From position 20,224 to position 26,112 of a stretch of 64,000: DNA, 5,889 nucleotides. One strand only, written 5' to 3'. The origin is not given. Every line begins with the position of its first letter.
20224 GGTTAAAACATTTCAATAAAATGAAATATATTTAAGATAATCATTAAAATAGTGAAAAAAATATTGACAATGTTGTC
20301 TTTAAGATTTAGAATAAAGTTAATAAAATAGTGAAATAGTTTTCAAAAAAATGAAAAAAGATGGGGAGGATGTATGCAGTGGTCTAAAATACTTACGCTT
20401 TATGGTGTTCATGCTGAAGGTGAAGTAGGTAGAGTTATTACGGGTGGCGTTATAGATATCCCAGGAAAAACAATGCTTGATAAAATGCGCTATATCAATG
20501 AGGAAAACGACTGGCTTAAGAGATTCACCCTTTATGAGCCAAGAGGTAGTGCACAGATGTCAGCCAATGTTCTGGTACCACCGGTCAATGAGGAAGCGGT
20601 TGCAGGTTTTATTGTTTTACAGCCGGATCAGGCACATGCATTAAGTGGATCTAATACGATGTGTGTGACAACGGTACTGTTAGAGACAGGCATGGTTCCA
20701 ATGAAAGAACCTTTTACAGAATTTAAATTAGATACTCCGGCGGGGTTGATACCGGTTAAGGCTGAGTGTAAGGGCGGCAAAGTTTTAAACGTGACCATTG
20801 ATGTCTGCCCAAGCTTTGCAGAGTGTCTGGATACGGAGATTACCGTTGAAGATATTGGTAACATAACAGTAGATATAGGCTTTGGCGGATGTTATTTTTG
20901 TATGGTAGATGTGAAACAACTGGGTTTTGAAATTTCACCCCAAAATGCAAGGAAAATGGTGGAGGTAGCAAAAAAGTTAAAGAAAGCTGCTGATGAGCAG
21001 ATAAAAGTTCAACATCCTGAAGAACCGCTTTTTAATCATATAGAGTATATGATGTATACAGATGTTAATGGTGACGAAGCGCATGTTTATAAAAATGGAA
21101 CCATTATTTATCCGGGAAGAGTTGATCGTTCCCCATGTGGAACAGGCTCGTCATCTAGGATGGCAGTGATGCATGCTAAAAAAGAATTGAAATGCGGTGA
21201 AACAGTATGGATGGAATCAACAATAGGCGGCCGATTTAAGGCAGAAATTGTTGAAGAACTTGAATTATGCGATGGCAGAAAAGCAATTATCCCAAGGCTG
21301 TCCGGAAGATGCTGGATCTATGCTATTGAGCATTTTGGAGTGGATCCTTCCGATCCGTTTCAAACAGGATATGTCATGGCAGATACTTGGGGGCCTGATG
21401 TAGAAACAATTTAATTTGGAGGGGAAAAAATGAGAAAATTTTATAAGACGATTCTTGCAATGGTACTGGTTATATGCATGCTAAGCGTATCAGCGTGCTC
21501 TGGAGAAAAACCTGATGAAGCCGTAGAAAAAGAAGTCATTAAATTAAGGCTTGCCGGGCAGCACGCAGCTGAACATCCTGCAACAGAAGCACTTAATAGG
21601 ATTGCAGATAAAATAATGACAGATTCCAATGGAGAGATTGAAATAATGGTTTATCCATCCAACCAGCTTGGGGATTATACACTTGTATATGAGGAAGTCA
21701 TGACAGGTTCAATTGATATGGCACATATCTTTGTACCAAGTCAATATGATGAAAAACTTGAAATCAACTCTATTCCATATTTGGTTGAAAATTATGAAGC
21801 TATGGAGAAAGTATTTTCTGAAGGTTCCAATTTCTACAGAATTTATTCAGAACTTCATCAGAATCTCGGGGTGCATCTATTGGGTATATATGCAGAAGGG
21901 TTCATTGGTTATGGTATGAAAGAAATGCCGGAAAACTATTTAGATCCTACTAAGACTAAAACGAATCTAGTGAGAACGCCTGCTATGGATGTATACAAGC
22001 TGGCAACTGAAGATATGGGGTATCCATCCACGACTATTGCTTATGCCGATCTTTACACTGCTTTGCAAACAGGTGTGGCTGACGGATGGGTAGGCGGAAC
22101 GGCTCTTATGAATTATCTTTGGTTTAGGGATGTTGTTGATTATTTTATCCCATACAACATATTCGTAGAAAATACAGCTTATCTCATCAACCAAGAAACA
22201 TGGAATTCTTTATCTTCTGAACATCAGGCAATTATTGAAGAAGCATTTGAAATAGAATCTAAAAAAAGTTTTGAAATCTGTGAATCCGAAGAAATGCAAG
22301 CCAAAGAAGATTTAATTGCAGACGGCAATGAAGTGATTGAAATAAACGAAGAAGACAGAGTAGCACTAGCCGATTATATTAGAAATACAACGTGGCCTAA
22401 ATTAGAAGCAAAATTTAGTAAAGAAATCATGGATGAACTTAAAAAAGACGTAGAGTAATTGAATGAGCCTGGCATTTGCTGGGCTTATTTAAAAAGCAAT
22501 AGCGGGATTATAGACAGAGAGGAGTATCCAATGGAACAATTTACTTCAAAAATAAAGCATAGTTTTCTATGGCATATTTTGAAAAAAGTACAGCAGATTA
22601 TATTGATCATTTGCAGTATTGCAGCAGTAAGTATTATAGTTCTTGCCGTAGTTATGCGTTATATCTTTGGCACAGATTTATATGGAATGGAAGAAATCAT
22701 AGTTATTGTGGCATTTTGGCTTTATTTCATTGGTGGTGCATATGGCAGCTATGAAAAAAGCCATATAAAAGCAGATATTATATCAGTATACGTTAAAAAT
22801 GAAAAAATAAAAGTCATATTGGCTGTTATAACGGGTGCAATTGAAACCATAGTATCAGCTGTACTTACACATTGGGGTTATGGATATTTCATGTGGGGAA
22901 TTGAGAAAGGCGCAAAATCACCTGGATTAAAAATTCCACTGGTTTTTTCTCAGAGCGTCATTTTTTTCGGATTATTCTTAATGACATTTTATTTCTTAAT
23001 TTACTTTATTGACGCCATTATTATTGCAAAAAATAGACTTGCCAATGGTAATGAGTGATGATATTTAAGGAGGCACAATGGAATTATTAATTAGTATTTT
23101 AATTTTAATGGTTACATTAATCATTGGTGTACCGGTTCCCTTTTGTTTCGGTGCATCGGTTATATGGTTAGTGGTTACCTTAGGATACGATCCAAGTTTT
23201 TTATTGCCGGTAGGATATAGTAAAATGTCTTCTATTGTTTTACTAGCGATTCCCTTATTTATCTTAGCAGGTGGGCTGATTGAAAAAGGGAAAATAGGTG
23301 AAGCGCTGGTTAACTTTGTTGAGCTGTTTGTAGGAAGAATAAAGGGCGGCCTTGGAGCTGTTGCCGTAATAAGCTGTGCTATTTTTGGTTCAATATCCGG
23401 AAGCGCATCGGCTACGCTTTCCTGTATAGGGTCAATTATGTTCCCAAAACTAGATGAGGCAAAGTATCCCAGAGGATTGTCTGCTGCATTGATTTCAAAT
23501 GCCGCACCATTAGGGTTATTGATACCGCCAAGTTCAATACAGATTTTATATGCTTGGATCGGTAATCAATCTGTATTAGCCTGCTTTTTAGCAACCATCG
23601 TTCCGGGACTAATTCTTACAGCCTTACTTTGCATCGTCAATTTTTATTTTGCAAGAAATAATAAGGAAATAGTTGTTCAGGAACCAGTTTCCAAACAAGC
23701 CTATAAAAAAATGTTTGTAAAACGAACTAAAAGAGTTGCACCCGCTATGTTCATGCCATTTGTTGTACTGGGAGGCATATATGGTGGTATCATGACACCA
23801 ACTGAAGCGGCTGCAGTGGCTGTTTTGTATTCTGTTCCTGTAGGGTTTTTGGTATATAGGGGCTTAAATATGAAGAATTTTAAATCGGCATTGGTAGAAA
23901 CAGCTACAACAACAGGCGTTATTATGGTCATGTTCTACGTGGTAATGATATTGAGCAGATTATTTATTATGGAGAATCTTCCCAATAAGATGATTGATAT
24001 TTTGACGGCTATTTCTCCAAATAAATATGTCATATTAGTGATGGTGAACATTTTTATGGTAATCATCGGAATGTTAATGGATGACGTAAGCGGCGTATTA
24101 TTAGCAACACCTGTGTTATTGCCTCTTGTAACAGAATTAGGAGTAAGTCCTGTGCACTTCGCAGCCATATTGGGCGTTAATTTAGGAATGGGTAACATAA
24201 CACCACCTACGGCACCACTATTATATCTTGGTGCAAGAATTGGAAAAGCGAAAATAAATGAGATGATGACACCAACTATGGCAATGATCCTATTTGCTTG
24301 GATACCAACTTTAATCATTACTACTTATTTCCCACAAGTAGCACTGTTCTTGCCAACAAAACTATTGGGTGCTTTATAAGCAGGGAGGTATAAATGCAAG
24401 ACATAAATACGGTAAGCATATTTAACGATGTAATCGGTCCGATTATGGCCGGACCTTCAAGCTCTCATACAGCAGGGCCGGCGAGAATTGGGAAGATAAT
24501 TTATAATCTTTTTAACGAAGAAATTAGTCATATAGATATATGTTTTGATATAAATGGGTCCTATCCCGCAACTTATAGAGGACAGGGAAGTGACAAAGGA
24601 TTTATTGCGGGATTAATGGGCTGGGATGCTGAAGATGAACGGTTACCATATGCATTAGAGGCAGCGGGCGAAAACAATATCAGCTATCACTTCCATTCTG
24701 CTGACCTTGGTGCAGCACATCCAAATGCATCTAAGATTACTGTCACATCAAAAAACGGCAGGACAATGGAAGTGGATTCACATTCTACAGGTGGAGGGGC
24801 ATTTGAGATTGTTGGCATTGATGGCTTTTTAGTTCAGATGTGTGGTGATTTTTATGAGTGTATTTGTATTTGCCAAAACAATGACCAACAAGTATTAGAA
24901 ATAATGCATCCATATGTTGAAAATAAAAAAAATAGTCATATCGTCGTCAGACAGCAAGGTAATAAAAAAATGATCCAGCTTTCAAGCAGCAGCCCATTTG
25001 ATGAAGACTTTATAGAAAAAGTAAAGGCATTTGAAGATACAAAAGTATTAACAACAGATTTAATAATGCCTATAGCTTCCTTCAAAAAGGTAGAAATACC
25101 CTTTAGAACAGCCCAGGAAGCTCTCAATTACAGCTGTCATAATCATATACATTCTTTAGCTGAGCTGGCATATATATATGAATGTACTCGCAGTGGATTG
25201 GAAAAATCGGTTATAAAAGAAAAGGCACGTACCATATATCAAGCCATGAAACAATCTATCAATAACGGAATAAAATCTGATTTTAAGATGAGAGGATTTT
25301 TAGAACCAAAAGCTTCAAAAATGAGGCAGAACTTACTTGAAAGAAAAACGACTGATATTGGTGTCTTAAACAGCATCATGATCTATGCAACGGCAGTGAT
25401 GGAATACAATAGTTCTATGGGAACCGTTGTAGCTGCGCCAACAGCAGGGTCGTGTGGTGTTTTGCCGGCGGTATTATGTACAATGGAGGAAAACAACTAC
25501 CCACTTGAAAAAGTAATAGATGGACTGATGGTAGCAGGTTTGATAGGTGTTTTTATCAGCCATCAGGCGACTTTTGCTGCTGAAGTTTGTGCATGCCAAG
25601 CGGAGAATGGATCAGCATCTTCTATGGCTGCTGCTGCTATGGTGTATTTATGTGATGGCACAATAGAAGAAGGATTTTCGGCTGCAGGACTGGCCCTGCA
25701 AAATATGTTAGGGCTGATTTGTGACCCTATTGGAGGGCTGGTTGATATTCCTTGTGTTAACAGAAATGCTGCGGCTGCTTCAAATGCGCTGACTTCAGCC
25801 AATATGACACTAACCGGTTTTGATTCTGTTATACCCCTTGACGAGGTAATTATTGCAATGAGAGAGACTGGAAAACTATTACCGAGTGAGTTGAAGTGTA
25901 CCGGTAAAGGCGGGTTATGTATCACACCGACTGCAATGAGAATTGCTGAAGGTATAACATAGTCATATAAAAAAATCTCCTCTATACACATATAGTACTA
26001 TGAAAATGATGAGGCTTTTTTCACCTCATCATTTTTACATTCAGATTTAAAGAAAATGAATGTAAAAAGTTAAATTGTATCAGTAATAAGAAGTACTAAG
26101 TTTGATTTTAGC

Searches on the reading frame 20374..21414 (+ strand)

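Call 62: search_protein_families(library=pfam, proteins=[window:20374-21414:+], max_evalue=0.00001)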
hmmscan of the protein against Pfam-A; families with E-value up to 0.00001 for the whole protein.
window:20374-21414:+ (346 aa): 1 family
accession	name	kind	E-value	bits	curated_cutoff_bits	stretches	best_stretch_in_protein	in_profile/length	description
PF05544.16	Pro_racemase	-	3.3e-113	378.5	27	1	11-334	3-325/325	Proline racemase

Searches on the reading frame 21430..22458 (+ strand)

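Call 62: search_protein_families(library=pfam, proteins=[window:21430-22458:+], max_evalue=0.00001)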
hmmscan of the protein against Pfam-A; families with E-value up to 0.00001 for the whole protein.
window:21430-22458:+ (342 aa): 1 family
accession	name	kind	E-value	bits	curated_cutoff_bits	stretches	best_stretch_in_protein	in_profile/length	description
PF03480.18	DctP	-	2.1e-42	145.8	23.4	1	43-315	3-273/286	Bacterial extracellular solute-binding protein, family 7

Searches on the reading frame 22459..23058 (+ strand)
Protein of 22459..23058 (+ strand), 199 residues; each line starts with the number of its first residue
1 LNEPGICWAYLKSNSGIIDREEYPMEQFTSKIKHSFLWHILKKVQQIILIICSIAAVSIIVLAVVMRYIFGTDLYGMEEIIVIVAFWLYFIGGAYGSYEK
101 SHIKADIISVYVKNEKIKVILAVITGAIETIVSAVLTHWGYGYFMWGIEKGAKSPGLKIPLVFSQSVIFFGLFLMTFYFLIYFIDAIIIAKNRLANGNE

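Call 62: search_protein_families(library=pfam, proteins=[window:22459-23058:+], max_evalue=0.00001)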
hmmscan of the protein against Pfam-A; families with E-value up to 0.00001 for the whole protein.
window:22459-23058:+ (199 aa): 1 family
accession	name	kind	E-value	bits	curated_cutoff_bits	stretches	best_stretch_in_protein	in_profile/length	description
PF04290.18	DctQ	-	1e-21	77.7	28.3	1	57-186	2-129/132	Tripartite ATP-independent periplasmic transporters, DctQ component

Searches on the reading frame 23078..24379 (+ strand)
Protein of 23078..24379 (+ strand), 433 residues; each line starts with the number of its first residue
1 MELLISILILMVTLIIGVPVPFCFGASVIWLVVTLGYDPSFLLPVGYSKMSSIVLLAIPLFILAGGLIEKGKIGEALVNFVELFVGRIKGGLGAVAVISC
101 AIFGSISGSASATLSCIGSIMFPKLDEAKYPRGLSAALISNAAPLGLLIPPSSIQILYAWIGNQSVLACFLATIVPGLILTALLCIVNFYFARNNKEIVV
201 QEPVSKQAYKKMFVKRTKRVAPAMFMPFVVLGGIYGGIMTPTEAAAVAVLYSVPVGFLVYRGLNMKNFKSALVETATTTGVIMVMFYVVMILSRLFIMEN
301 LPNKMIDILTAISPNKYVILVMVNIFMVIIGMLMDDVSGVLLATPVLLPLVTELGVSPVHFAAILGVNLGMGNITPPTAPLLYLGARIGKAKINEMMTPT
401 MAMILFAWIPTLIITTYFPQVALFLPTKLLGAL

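Call 62: search_protein_families(library=pfam, proteins=[window:23078-24379:+], max_evalue=0.00001)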
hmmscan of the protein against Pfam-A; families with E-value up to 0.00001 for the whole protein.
window:23078-24379:+ (433 aa): 1 family
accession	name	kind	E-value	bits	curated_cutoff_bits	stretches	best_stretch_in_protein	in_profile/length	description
PF06808.19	DctM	-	1.3e-87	294.7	23.8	1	8-420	2-412/413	Tripartite ATP-independent periplasmic transporter, DctM component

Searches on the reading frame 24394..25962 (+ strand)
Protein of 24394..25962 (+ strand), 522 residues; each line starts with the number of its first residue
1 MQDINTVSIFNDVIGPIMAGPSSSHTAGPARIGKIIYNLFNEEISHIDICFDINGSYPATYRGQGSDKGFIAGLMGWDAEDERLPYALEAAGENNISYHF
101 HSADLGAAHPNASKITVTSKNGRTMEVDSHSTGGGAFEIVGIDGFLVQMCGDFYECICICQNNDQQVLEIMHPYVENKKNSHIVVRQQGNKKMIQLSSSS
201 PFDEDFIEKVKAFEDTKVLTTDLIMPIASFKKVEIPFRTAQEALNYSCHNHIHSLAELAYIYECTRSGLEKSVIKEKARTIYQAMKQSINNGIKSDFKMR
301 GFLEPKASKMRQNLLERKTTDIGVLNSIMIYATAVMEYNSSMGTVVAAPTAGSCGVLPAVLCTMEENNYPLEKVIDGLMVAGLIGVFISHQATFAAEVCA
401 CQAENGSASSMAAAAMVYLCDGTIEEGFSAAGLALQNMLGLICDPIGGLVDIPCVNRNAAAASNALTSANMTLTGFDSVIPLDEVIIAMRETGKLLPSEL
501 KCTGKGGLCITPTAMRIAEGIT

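Call 62: search_protein_families(library=pfam, proteins=[window:24394-25962:+], max_evalue=0.00001)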
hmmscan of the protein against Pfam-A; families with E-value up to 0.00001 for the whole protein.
window:24394-25962:+ (522 aa): 2 families
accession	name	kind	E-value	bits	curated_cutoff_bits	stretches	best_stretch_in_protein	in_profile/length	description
PF03313.21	SDH_alpha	-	7.6e-73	245.8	26.4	1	257-508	22-259/260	Serine dehydratase alpha chain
PF03315.21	SDH_beta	-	1.5e-10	42.1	26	1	17-81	8-75/155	Serine dehydratase beta chain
